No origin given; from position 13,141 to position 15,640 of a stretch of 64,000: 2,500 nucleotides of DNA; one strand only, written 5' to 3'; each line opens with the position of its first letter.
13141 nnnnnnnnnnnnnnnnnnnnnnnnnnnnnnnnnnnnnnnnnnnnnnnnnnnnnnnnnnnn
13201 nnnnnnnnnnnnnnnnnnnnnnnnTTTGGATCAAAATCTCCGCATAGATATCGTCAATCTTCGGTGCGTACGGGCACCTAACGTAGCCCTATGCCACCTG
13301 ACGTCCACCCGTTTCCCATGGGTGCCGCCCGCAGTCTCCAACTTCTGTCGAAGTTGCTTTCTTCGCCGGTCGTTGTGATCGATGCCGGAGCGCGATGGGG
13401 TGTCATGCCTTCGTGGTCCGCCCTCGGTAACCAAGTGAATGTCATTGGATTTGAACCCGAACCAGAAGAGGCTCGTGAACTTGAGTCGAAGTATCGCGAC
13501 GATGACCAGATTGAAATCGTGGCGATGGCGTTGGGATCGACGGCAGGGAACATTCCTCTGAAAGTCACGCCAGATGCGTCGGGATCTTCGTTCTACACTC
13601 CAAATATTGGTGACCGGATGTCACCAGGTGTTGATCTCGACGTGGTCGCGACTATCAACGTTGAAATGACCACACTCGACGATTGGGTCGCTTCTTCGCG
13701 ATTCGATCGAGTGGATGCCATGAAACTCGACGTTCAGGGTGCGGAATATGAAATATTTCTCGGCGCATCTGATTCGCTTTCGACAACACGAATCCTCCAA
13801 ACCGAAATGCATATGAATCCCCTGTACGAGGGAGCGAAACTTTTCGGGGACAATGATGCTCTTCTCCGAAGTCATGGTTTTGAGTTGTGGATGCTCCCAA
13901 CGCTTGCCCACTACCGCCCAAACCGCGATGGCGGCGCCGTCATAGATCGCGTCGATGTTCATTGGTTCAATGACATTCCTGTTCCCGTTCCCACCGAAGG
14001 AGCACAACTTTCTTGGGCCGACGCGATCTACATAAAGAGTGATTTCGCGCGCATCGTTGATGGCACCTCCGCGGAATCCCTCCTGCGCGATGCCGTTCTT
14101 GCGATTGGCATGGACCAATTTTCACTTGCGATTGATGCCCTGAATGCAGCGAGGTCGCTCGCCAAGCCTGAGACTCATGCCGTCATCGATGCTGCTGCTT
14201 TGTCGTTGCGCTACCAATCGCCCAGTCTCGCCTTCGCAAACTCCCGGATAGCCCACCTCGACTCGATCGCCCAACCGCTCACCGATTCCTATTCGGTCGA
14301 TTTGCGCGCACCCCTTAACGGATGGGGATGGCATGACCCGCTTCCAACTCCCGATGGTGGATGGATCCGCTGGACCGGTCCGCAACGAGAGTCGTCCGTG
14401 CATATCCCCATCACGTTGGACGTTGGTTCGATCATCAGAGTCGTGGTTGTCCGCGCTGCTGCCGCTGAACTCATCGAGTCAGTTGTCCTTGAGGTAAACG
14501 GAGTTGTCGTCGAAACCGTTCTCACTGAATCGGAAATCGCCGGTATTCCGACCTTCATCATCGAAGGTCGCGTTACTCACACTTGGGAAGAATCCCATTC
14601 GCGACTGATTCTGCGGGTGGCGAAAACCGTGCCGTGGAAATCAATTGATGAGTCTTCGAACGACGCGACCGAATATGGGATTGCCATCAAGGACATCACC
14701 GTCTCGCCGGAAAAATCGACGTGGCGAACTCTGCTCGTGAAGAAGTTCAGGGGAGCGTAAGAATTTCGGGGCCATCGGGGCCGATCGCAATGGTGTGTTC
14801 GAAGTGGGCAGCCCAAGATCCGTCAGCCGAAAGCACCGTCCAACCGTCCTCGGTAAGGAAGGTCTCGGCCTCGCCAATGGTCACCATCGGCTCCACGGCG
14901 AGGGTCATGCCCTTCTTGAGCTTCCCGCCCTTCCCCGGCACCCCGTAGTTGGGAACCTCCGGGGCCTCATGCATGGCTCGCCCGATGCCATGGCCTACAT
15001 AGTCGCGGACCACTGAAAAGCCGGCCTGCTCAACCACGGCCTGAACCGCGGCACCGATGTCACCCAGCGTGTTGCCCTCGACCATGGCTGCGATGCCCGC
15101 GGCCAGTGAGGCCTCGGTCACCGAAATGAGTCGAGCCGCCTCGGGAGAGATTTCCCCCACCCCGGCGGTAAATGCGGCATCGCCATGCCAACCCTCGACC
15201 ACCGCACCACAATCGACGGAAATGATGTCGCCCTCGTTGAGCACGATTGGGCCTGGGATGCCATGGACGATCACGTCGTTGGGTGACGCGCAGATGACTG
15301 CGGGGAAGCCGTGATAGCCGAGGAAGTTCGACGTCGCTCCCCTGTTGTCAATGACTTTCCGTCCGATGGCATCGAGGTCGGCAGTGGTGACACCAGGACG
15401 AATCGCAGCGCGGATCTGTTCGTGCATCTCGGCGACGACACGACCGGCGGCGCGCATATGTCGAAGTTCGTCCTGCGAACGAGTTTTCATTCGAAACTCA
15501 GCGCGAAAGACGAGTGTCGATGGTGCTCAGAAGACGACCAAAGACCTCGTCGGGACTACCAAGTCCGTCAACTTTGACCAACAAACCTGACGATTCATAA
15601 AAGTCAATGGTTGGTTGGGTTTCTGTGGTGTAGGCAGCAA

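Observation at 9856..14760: Glycan-methylation island wedged into the map-infA junction of the ribosomal superoperon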

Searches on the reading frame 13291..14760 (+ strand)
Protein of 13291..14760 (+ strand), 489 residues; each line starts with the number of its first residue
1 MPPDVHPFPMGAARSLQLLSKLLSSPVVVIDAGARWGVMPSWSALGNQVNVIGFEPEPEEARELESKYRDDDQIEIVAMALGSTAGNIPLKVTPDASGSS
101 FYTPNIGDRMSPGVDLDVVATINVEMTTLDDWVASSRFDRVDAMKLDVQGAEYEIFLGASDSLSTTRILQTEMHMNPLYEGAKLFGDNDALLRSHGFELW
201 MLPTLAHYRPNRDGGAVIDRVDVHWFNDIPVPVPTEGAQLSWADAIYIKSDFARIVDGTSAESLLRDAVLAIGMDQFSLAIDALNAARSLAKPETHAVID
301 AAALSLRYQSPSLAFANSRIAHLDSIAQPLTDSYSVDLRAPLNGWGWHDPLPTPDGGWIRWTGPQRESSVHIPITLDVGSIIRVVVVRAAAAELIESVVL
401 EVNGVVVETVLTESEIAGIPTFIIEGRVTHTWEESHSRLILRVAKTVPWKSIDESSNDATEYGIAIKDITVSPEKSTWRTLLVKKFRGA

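Call 4: search_protein_families(library=pfam, proteins=[window:13291-14760:+], max_evalue=0.01)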
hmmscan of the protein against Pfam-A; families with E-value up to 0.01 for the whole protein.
window:13291-14760:+ (489 aa): 1 family
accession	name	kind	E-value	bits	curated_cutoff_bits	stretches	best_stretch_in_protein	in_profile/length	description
PF05050.19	Methyltransf_21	-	1.2e-20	74.8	22.7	1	45-199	20-173/173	Methyltransferase FkbM domain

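Call 5: search_protein_families(library=ncbifam, proteins=[window:13291-14760:+], max_evalue=0.01)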
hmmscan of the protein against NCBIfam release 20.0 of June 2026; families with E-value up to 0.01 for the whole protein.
window:13291-14760:+ (489 aa): 1 family
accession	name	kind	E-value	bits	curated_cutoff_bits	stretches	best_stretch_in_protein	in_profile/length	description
TIGR01444.1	fkbM_fam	subfamily_domain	4.6e-24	85.5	37.7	1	28-174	1-143/143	FkbM family methyltransferase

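Call 32: find_homologous_proteins(query=window:13291-14760:+)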
Query window:13291-14760:+ (489 aa): 34 proteins with E <= 0.001 among 8000 candidates.
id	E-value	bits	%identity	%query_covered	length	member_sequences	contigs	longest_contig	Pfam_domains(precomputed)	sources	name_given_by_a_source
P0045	0.0e+0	1063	100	98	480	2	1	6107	PF05050.20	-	-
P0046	2.6e-251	853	77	99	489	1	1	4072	PF05050.20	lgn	-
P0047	2.3e-244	830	76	97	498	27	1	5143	PF05050.20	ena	-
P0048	5.9e-244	829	76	98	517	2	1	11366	PF05050.20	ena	-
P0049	1.1e-237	808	76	95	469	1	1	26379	PF05050.20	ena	-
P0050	1.6e-236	804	75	97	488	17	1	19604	PF05050.20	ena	-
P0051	2.4e-236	803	76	95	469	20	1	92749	PF05050.20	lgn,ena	-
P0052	1.9e-231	787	74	97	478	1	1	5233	PF05050.20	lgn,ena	-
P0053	1.5e-184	633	76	74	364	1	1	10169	PF05050.20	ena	-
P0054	2.7e-180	619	79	71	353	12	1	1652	PF05050.20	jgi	jgi:hypothetical protein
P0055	9.3e-115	402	42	96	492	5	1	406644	PF05050.20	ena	-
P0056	5.4e-113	397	42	93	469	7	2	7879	PF05050.20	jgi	jgi:FkbM family methyltransferase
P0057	1.4e-111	392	42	95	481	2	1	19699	PF05050.20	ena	-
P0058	3.5e-110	387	43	93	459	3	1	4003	PF05050.20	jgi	jgi:FkbM family methyltransferase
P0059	6.5e-106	373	42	92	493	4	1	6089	PF05050.20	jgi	jgi:FkbM family methyltransferase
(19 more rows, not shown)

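Call 36: search_solved_structures(query=window:13291-14760:+, max_evalue=0.01)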
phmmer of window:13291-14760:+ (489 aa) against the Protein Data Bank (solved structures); distinct sequences matched with E-value up to 0.01: 0.

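Call 41: find_encoding_contigs(protein=P0055, flank=10000, max_places=2)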
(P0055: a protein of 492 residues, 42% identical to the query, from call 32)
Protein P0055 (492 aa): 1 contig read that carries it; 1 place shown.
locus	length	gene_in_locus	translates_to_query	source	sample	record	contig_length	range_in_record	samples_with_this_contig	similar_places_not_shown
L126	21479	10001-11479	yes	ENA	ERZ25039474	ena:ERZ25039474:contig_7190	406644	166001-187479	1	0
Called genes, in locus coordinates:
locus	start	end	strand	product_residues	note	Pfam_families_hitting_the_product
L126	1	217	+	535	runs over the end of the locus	PF13354:Beta-lactamase2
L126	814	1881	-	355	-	-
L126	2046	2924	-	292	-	PF00768:Peptidase_S11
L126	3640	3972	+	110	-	PF00583:Acetyltransf_1, PF13508:Acetyltransf_7, PF13673:Acetyltransf_10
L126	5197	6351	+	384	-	PF02771:Acyl-CoA_dh_N, PF02770:Acyl-CoA_dh_M, PF00441:Acyl-CoA_dh_1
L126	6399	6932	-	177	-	PF08241:Methyltransf_11, PF13649:Methyltransf_25 (weak)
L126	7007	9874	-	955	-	PF05050:Methyltransf_21, PF20706:GT4-conflict, PF00534:Glycos_transf_1, PF13692:Glyco_trans_1_4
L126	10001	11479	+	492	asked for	PF05050:Methyltransf_21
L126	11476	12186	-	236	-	PF01522:Polysacc_deac_1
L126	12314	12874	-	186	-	-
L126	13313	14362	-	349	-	PF13185:GAF_2 (weak), PF00990:GGDEF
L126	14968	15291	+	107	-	-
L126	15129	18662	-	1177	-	PF02574:S-methyl_trans, PF00809:Pterin_bind, PF02607:B12-binding_2, PF02310:B12-binding, PF02965:Met_synt_B12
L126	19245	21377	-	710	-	PF00534:Glycos_transf_1, PF13692:Glyco_trans_1_4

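Call 52: predict_structure(alignment_id=A1)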
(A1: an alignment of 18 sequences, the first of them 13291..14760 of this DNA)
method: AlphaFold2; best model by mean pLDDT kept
length: 489 residues; sequences in the alignment: 18
mean_pLDDT: 79.4   pTM: 0.64
mean pLDDT of the five models: 79.4, 79.1, 79.0, 78.6, 75.0
residues with pLDDT >= 90: 194; 70-90: 182; 50-70: 49; < 50: 64
segments of 3 or more residues with pLDDT < 50: 1-8, 108-115, 214-236, 310-317, 476-489
pLDDT, mean of each block of 10 residues (from residue 1): 40 87 94 76 87 92 92 93 94 70 63 57 95 94 90 95 96 80 88 91 64 46 39 50 86 90 96 85 92 94 74 47 79 88 70 80 77 90 93 88 87 85 92 81 80 67 89 63 41
secondary structure, 60 per line:
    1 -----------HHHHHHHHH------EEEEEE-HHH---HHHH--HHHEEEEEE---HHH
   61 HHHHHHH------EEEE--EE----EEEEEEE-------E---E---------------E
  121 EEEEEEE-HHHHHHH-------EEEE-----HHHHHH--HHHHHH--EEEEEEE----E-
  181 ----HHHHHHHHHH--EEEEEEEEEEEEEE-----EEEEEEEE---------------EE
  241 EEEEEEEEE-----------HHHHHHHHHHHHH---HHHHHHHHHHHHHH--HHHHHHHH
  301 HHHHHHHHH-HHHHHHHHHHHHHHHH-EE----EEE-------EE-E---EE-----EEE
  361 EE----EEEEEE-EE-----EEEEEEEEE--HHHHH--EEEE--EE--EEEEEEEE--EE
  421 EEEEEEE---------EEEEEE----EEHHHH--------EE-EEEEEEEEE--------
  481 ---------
elements in order: H12-20 E27-32 H40-43 E49-54 H58-67 E74-77 E86-92 E120-127 H129-135 E143-146 H152-157 H160-165 E168-174 H185-194 E197-210 E216-223 E239-249 H261-273 H277-290 H293-309 H311-326 E334-336 E358-362 E367-372 E381-389 H392-396 E399-402 E409-416 E419-427 E437-442 H449-452 E464-472

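Call 55: fold_search(model_id=the predicted structure, library=pdb)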
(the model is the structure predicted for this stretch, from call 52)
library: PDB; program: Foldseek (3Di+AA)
matches with E <= 10: 1866; with E <= 0.001: 148
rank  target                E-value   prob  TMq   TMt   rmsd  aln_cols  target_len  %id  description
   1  6nvm                  8.3e-06  1.00  0.20  0.35  16.3       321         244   12  Crystal structure of 23S rRNA methyltransferase ErmE (released 2019-10-09)
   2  3ku1_A                1.5e-05  1.00  0.23  0.47  14.8       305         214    9  Crystal structure of Streptococcus pneumoniae Sp1610, a putative tRNA (m1A22) methyltransferase, in complex with S-ade (released 2009-12-22)
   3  3kr9                  2.1e-05  1.00  0.22  0.45  15.7       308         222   10  Crystal structure of Streptococcus pneumoniae Sp1610, a putative tRNA (m1A22) methyltransferase (released 2009-12-22)
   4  4rv9                  2.1e-05  1.00  0.23  0.26  15.8       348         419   10  Crystal structure of MtmC in complex with SAH (released 2015-02-04)
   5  1wy7_C                2.2e-05  1.00  0.22  0.48   7.6       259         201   13  crystal structure of a putative RNA methyltransferase PH1948 from Pyrococcus horikoshii (released 2005-12-13)
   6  3tqs_A                3.3e-05  1.00  0.21  0.38  17.4       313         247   10  Structure of the dimethyladenosine transferase (ksgA) from Coxiella burnetii (released 2011-09-28)
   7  6q56_A                3.7e-05  1.00  0.22  0.42  16.1       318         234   10  Crystal structure of the B. subtilis M1A22 tRNA methyltransferase TrmK (released 2019-03-27)
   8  3e05_D                3.9e-05  1.00  0.24  0.54  10.9       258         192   11  CRYSTAL STRUCTURE OF Precorrin-6y C5,15-methyltransferase FROM Geobacter metallireducens GS-15 (released 2008-08-12)
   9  1wy7_B                4.6e-05  1.00  0.22  0.48   8.0       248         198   14  crystal structure of a putative RNA methyltransferase PH1948 from Pyrococcus horikoshii (released 2005-12-13)
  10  1wy7_D                4.8e-05  1.00  0.22  0.47   9.1       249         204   14  crystal structure of a putative RNA methyltransferase PH1948 from Pyrococcus horikoshii (released 2005-12-13)
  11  6qe6_A                4.8e-05  1.00  0.22  0.43  15.8       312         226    8  Structure of M. capricolum TrmK in complex with the natural cofactor product S-adenosyl-homocysteine (SAH) (released 2019-03-27)
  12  9bxh                  5.7e-05  1.00  0.20  0.36  12.7       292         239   11  OvsM from Marinimicrobium koreense, a SAM-dependent N-methyltransferase involved in ovoselenol biosynthesis (released 2025-01-08)
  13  1wy7_A                6.7e-05  1.00  0.22  0.49   7.9       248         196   14  crystal structure of a putative RNA methyltransferase PH1948 from Pyrococcus horikoshii (released 2005-12-13)
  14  3e05_H                7.9e-05  1.00  0.23  0.54  11.4       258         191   12  CRYSTAL STRUCTURE OF Precorrin-6y C5,15-methyltransferase FROM Geobacter metallireducens GS-15 (released 2008-08-12)
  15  3e05_B                7.9e-05  1.00  0.21  0.47  13.8       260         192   13  CRYSTAL STRUCTURE OF Precorrin-6y C5,15-methyltransferase FROM Geobacter metallireducens GS-15 (released 2008-08-12)
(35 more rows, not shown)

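Call 57: search_solved_structures(query=A1, max_evalue=1)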
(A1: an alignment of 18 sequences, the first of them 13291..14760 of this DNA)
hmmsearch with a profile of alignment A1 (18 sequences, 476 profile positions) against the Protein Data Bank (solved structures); distinct sequences matched with E-value up to 1: 0.

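Call 80: search_protein_families(library=padloc, proteins=[window:13291-14760:+], max_evalue=0.01)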
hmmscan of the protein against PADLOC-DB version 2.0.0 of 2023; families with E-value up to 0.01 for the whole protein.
window:13291-14760:+ (489 aa): 0 families

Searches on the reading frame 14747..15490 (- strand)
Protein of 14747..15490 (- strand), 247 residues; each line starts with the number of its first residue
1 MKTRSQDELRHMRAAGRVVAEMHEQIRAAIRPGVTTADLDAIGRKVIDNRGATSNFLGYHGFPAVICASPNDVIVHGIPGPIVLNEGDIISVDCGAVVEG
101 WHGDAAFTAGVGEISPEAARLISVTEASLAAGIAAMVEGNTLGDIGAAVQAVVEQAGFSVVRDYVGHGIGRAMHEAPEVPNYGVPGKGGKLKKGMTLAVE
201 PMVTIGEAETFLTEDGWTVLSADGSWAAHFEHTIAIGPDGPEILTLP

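Call 4: search_protein_families(library=pfam, proteins=[window:14747-15490:-], max_evalue=0.01)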
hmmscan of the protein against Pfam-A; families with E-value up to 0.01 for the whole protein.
window:14747-15490:- (247 aa): 1 family
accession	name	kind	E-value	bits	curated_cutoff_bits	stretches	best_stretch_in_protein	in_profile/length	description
PF00557.29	Peptidase_M24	-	1.4e-50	172.4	23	1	11-236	2-206/208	Metallopeptidase family M24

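Call 5: search_protein_families(library=ncbifam, proteins=[window:14747-15490:-], max_evalue=0.01)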
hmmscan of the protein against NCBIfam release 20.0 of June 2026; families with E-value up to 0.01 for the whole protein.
window:14747-15490:- (247 aa): 14 families
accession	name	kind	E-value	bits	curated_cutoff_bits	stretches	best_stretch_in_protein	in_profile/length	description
TIGR00500.1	met_pdase_I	equivalog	5.9e-89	297.8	171.35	1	3-245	3-245/247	type I methionyl aminopeptidase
NF009533.0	PRK12897.1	equivalog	1.9e-64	217.4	488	1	4-245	5-246/248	type I methionyl aminopeptidase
NF008970.0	PRK12318.1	equivalog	1e-50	172.7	267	1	5-246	45-288/291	methionyl aminopeptidase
NF005583.0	PRK07281.1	equivalog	1e-49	169.4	445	2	100-245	132-278/286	methionyl aminopeptidase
TIGR00501.1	met_pdase_II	equivalog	2.8e-22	79.6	222.65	1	11-207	7-195/295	type II methionyl aminopeptidase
NF040821.1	dipep_PepQ_Arch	equivalog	7.6e-15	54.8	630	1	62-216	176-327/346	Xaa-Pro dipeptidase PepQ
NF007310.0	PRK09795.1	equivalog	6.1e-14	51.6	393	1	4-215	128-336/361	aminopeptidase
NF008131.0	PRK10879.1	equivalog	2.5e-09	36.5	465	1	4-149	174-315/438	Xaa-Pro aminopeptidase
TIGR02993.1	ectoine_eutD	equivalog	2.4e-08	33.5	613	1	4-199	159-353/391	ectoine hydrolase DoeA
NF011720.0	PRK15173.1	subfamily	1.8e-07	30.5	420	1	7-179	119-288/343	peptidase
TIGR00495.1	crvDNA_42K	hypoth_equivalog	2.1e-07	30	430.05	1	12-169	23-189/383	ErbB3-binding protein EBP1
NF011173.0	PRK14575.1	equivalog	2.2e-07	30.2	850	1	7-179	182-351/406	putative peptidase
NF038259.1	ectoine_DoeA_2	exception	8.3e-07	28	575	1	11-68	262-319/386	ectoine hydrolase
NF011174.0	PRK14576.1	subfamily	8e-05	21.7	487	1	5-206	179-374/405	putative endopeptidase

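Call 6: find_related_loci(query=window:14747-15490:-, collection=genome_contigs, flank=10000)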
Query window:14747-15490:- (247 aa) in genome_contigs; peptide patterns used: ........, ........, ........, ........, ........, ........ (x = any residue, [..] = any of these).
599 stretches matched a pattern (row limit reached: there are more); 567 encode a relative of the query (tblastn E <= 1e-3); the best 80 are kept; 80 distinct loci.
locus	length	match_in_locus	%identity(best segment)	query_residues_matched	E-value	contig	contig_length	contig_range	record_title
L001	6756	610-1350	93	1-247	9e-137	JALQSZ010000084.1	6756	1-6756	MAG: Acidimicrobiales bacterium isolate BSH.4 NODE_84_length_6756_cov_2.980686, whole genome shotgun sequence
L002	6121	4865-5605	91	1-247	1e-136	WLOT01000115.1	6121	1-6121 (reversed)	MAG: Actinomycetota bacterium isolate UFOp-RH-23may17-659 RH-23may17-659-c115, whole genome shotgun sequence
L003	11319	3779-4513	81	1-245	2e-129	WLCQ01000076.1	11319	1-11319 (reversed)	MAG: Actinomycetota bacterium isolate UFOp-RE-14apr17-265 RE-14apr17-265-c76, whole genome shotgun sequence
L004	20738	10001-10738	78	2-247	5e-127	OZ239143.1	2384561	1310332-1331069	Acidimicrobiia bacterium isolate TE-7 genome assembly, chromosome: TE-7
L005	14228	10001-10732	75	4-247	5e-123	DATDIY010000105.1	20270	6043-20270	MAG TPA_asm: Acidimicrobiales bacterium isolate SMAG_U316 k141_1597471, whole genome shotgun sequence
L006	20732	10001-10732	71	4-247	5e-114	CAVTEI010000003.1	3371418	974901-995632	MAG: uncultured Acidimicrobiales bacterium isolate MFD00962.bin.2.274 genome assembly, contig: contig_19309, whole genom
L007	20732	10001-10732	71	4-247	1e-112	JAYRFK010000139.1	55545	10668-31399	MAG: Acidimicrobiales bacterium isolate SH_SHASGE3bin.30 k141_1753971, whole genome shotgun sequence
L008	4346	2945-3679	69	1-245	5e-111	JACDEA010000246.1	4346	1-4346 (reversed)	MAG: Actinomycetota bacterium isolate MGR_bin348 SD2901_NODE_6330_length_4346_cov_1.383266, whole genome shotgun sequenc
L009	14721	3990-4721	67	4-247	2e-109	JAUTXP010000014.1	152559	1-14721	MAG: Acidimicrobiaceae bacterium isolate BP_115 scaffold_1667139, whole genome shotgun sequence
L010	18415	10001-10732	69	4-247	3e-109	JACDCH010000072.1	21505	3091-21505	MAG: Acidimicrobiia bacterium isolate MGR_bin303 SD2897-2912_k127_973286, whole genome shotgun sequence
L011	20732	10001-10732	68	4-247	4e-108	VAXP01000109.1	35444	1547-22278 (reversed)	MAG: Actinobacteria bacterium isolate AC_35 14_0903_12_20cm_scaffold_1820, whole genome shotgun sequence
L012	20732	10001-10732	66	4-247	7e-107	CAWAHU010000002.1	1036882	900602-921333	MAG: uncultured Acidimicrobiaceae bacterium isolate MFD04428.bin.2.44 genome assembly, contig: contig_23027, whole genom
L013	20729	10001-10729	67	4-246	1e-106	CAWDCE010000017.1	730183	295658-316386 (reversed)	MAG: uncultured Acidimicrobiaceae bacterium isolate MFD04780.bin.2.96 genome assembly, contig: contig_15239, whole genom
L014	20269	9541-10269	68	4-246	7e-107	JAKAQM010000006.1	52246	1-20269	MAG: Actinomycetes bacterium isolate YF2.bin68 NODE_458_length_52246_cov_6.556956, whole genome shotgun sequence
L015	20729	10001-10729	68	4-246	3e-106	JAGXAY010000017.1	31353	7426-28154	MAG: Acidobacteria bacterium isolate REEB88 contig-150_1660, whole genome shotgun sequence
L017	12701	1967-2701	66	4-247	5e-106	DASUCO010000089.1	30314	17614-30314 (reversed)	MAG TPA_asm: Acidimicrobiales bacterium isolate SMAG_U1298 k141_696389, whole genome shotgun sequence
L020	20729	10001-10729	65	4-246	3e-105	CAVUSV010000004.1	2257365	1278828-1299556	MAG: uncultured Acidimicrobiaceae bacterium isolate MFD00964.bin.2.173 genome assembly, contig: contig_4768, whole genom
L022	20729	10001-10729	66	4-246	4e-105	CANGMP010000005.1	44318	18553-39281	MAG: Acidimicrobiaceae bacterium isolate Jr-7aug17-11 genome assembly, contig: Jr-7aug17-C1199, whole genome shotgun seq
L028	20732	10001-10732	65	4-247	8e-105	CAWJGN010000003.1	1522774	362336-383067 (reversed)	MAG: uncultured Acidimicrobiaceae bacterium isolate MFD04463.bin.2.3 genome assembly, contig: contig_16399, whole genome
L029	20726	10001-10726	71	4-245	2e-104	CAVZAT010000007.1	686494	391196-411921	MAG: uncultured Microthrixaceae bacterium isolate MFD02416.bin.2.58 genome assembly, contig: contig_43393, whole genome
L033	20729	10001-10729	64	4-246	2e-104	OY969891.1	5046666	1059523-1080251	MAG: uncultured Acidimicrobiaceae bacterium isolate MFD09286.bin.1.140 genome assembly, chromosome: 1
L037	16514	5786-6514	66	4-246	6e-104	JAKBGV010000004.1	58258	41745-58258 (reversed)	MAG: Actinomycetes bacterium isolate DBS1-1.bin97 NODE_742_length_58258_cov_12.470369, whole genome shotgun sequence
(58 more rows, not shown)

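Call 28: search_protein_families(library=pfam, proteins=[L012:10778-12103:+, L015:11370-12854:-, L017:2727-3593:+, L020:10722-12233:-, L022:11405-12541:-, L028:10804-11937:+, L029:10952-12223:-, L033:11928-14570:-, L037:8051-9409:+, L037:6640-7974:+], max_evalue=0.001)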
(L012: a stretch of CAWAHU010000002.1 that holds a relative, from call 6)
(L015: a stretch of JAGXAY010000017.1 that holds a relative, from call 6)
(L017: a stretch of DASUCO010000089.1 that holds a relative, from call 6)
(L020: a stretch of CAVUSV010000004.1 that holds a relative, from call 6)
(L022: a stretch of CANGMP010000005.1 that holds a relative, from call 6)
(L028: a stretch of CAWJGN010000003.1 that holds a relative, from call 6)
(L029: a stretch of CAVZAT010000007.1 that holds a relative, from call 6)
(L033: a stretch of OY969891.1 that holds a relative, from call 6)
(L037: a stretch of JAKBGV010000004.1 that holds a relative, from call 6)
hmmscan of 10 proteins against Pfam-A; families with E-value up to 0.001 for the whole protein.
L012:10778-12103:+ (441 aa): 2 families
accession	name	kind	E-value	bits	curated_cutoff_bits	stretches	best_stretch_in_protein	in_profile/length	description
PF07992.20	Pyr_redox_2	-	2.9e-17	63.5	26.1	1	22-159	2-138/291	Pyridine nucleotide-disulphide oxidoreductase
PF04820.20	Trp_halogenase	-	0.00058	19.3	21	0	22-64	1-43/458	Tryptophan halogenase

L015:11370-12854:- (494 aa): 6 families
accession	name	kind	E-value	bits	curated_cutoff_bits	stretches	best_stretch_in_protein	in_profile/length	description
PF13185.12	GAF_2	-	4.6e-21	75.9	28.6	1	143-283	2-136/136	GAF domain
PF01590.32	GAF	-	4.3e-19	69.8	22.4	1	145-282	2-133/133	GAF domain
PF07730.19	HisKA_3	-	8.7e-12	45.9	24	1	299-358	1-63/68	Histidine kinase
PF02518.31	HATPase_c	-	2.3e-10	41.4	26.4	1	406-491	5-109/111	Histidine kinase-, DNA gyrase B-, and HSP90-like ATPase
PF13581.12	HATPase_c_2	-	1e-06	29.2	27.4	1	398-459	23-89/127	Histidine kinase-like ATPase domain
PF13492.12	GAF_3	-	8.8e-06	26.6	27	1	147-284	4-129/129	GAF domain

L017:2727-3593:+ (288 aa): 1 family
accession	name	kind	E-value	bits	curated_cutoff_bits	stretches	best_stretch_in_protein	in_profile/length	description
PF01925.25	TauE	-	4.8e-35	121.8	32.6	1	8-250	2-233/237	Sulfite exporter TauE/SafE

L020:10722-12233:- (503 aa): 0 families

L022:11405-12541:- (378 aa): 6 families
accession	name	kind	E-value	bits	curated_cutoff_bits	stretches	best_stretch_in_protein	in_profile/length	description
PF13185.12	GAF_2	-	8.3e-20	71.8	28.6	1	26-165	2-136/136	GAF domain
PF01590.32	GAF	-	3.9e-17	63.5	22.4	1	27-164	1-133/133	GAF domain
PF07730.19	HisKA_3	-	1.1e-10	42.4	24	1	181-241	1-63/68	Histidine kinase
PF02518.31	HATPase_c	-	2.2e-07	31.7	26.4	1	291-372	6-106/111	Histidine kinase-, DNA gyrase B-, and HSP90-like ATPase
PF13581.12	HATPase_c_2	-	2.3e-06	28.1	27.4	1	275-344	30-90/127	Histidine kinase-like ATPase domain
PF13492.12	GAF_3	-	6.3e-06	27.1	27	1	27-166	1-129/129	GAF domain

L028:10804-11937:+ (377 aa): 4 families
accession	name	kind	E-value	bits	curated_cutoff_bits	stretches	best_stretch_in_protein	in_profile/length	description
PF13692.12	Glyco_trans_1_4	-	4.4e-28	98.7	27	1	200-338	1-142/142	Glycosyl transferases group 1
PF00534.26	Glycos_transf_1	-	5.1e-25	88.4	26.4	1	196-352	11-172/172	Glycosyl transferases group 1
PF13439.12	Glyco_transf_4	-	9e-09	36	28.5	1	27-187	3-169/170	Glycosyltransferase Family 4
PF13524.12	Glyco_trans_1_2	-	6.6e-08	33.1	25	1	262-363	38-139/144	Glycosyl transferase-like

L029:10952-12223:- (423 aa): 2 families
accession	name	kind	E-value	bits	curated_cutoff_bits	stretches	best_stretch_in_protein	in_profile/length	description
PF14279.12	HNH_5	-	0.00011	22.5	27.5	1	364-400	10-46/56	HNH endonuclease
PF01844.29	HNH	-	0.0003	21.3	21.4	1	364-396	11-43/47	HNH endonuclease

L033:11928-14570:- (880 aa): 3 families
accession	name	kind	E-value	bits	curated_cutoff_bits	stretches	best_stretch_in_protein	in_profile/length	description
PF00005.33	ABC_tran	-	1.6e-34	119.9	25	1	47-194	2-136/137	ABC transporter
PF02687.27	FtsX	-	1.1e-19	71.1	25.5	2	550-667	3-119/120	FtsX-like permease C-terminal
PF12704.14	MacB_PCD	-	3.6e-07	31.1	27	1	290-506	1-200/207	MacB-like periplasmic core domain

L037:8051-9409:+ (452 aa): 0 families

L037:6640-7974:+ (444 aa): 0 families
